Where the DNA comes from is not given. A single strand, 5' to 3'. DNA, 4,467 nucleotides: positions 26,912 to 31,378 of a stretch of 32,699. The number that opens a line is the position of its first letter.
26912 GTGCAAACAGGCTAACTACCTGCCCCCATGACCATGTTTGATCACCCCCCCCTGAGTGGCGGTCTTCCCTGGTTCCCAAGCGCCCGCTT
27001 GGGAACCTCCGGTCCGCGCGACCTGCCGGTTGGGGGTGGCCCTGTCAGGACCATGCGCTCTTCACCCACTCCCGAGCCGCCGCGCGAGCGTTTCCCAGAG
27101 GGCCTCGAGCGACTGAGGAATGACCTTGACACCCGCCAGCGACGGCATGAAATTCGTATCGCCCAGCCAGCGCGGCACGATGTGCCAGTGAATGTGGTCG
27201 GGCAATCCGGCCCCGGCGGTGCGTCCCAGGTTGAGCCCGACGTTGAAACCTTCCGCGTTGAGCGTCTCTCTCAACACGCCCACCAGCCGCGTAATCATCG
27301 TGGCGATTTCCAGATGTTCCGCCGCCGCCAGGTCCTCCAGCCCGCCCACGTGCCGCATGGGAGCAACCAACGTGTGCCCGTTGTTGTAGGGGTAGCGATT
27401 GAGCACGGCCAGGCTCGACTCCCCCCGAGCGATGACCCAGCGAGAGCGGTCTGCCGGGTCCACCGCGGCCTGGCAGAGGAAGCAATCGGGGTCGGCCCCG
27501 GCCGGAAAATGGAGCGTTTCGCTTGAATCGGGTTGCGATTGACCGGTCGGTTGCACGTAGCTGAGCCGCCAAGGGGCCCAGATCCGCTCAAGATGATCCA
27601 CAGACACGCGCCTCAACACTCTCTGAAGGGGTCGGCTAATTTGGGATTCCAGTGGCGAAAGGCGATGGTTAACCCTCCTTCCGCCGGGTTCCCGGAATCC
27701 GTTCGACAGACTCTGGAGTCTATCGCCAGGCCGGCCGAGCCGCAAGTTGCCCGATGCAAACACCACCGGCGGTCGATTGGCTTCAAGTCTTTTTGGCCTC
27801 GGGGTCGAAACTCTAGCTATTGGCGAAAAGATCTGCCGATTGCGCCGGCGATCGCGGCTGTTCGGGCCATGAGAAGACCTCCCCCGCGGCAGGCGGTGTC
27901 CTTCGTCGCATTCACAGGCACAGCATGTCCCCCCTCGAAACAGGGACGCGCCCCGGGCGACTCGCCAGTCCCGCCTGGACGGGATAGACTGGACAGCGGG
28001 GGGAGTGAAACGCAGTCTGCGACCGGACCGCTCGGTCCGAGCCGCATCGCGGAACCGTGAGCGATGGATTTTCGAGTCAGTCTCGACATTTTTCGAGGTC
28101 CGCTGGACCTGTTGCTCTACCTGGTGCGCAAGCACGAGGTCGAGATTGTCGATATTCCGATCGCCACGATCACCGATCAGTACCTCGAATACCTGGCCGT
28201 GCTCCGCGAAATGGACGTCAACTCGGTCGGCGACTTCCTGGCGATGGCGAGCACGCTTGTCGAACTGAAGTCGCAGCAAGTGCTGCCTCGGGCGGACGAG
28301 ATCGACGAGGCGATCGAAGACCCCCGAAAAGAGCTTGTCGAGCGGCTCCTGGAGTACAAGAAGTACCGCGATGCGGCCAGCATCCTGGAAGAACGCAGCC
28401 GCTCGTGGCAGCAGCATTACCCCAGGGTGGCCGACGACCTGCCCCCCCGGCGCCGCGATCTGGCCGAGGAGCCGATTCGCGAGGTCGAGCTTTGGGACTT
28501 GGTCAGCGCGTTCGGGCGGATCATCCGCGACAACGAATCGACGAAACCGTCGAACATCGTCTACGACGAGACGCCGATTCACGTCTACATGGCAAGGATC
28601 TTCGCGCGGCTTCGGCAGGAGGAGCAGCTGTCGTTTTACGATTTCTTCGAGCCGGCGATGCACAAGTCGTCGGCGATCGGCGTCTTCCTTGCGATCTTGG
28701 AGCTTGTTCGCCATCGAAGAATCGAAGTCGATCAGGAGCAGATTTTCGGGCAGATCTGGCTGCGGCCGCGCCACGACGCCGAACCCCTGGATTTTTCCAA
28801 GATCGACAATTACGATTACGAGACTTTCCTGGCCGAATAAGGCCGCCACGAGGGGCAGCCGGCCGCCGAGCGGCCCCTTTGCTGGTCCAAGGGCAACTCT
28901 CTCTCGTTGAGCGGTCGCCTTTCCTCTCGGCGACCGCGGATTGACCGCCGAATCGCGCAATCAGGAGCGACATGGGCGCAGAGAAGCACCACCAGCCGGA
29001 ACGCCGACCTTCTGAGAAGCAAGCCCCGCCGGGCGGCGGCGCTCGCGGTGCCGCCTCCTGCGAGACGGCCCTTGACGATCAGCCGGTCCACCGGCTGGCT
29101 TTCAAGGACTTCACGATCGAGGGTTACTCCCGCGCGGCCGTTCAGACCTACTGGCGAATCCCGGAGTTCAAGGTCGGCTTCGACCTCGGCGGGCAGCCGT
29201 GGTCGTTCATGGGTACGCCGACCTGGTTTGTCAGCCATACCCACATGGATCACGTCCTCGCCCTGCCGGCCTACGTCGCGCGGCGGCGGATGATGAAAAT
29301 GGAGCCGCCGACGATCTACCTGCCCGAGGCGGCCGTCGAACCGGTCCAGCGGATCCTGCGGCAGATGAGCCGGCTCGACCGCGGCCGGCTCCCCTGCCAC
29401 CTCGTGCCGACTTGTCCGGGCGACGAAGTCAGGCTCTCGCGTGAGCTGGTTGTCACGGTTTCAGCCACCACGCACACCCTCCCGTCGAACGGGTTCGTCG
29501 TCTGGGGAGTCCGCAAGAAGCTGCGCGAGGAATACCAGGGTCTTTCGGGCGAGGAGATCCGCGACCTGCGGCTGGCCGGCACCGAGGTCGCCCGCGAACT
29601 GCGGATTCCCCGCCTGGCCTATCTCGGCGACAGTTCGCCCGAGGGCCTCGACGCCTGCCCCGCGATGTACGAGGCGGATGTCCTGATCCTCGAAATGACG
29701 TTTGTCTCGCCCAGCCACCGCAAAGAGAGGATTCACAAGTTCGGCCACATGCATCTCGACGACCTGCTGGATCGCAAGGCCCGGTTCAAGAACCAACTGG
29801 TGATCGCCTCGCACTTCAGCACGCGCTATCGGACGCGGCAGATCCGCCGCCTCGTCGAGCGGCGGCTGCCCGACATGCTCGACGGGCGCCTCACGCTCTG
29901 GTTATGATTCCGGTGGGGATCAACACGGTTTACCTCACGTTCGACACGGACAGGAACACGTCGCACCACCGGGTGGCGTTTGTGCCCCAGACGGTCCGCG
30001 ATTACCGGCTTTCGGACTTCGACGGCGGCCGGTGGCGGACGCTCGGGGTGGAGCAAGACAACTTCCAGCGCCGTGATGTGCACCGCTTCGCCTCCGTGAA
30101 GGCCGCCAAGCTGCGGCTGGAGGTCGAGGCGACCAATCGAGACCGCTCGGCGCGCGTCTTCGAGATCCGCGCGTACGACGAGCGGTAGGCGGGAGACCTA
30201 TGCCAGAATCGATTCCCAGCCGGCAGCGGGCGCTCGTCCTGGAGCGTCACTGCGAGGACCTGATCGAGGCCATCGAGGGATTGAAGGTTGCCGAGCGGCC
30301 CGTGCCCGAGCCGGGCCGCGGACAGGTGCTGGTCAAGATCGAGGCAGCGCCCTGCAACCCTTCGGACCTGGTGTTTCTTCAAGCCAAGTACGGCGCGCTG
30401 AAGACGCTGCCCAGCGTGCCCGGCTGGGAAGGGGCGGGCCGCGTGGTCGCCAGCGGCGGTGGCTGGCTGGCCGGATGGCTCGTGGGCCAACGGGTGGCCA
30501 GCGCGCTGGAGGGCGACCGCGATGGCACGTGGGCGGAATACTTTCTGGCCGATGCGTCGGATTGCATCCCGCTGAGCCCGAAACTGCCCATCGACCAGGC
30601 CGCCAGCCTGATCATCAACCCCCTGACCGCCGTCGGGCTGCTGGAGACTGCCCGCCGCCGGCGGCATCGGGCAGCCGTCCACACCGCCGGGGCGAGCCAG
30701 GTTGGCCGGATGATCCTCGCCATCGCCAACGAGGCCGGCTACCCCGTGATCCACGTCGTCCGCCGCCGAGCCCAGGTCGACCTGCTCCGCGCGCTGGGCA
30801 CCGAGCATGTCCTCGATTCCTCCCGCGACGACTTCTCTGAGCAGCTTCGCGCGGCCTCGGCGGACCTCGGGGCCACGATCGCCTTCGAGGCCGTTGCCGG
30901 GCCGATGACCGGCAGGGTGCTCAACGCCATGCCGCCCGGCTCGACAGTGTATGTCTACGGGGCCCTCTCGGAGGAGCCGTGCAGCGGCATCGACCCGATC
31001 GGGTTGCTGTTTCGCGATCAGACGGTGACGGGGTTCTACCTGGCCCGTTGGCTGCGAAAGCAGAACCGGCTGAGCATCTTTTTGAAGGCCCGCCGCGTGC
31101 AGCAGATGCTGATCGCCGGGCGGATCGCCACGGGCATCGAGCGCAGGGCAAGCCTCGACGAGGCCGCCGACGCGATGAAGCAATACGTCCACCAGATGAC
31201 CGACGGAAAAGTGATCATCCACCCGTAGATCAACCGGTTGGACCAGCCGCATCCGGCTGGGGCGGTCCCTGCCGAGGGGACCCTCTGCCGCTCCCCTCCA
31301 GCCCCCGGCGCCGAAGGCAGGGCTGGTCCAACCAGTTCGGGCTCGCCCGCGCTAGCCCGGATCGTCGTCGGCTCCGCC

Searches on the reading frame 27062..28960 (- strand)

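Call 15: search_protein_families(library=pfam, proteins=[window:27062-28960:-], max_evalue=0.001)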
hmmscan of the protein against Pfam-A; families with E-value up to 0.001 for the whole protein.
window:27062-28960:- (632 aa): 1 family
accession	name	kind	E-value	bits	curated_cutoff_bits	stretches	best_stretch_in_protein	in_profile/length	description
PF01230.28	HIT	-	1.8e-12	48.2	21.5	1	509-597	8-95/98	HIT domain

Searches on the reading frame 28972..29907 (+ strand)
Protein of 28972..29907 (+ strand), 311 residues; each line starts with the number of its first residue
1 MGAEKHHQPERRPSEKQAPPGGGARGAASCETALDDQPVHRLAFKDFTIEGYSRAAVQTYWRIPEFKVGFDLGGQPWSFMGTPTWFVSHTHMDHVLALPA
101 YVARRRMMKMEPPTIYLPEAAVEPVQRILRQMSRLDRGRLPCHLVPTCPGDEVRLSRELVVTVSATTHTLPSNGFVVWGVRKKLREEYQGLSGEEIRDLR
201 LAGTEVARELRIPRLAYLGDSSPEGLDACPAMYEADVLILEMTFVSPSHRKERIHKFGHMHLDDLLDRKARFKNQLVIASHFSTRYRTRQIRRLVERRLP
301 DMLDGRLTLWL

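Call 15: search_protein_families(library=pfam, proteins=[window:28972-29907:+], max_evalue=0.001)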
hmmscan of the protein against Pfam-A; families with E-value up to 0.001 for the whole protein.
window:28972-29907:+ (311 aa): 1 family
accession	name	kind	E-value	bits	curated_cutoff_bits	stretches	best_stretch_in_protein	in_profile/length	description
PF12706.13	Lactamase_B_2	-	4.9e-08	33.2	27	1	86-282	35-200/200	Beta-lactamase superfamily domain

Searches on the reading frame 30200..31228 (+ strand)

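Call 15: search_protein_families(library=pfam, proteins=[window:30200-31228:+], max_evalue=0.001)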
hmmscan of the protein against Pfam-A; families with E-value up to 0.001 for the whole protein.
window:30200-31228:+ (342 aa): 4 families
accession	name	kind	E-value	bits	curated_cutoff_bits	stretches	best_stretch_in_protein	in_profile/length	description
PF00107.32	ADH_zinc_N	-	2.4e-14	53.8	31.8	1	168-283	2-116/129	Zinc-binding dehydrogenase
PF08240.17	ADH_N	-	1.6e-13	51.3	23.5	1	39-126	1-103/104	Alcohol dehydrogenase GroES-like domain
PF13602.12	ADH_zinc_N_2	-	2.3e-06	29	27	1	199-340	1-134/134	Zinc-binding dehydrogenase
PF00291.31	PALP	-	0.00072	19.4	35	0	144-219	42-118/295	Pyridoxal-phosphate dependent enzyme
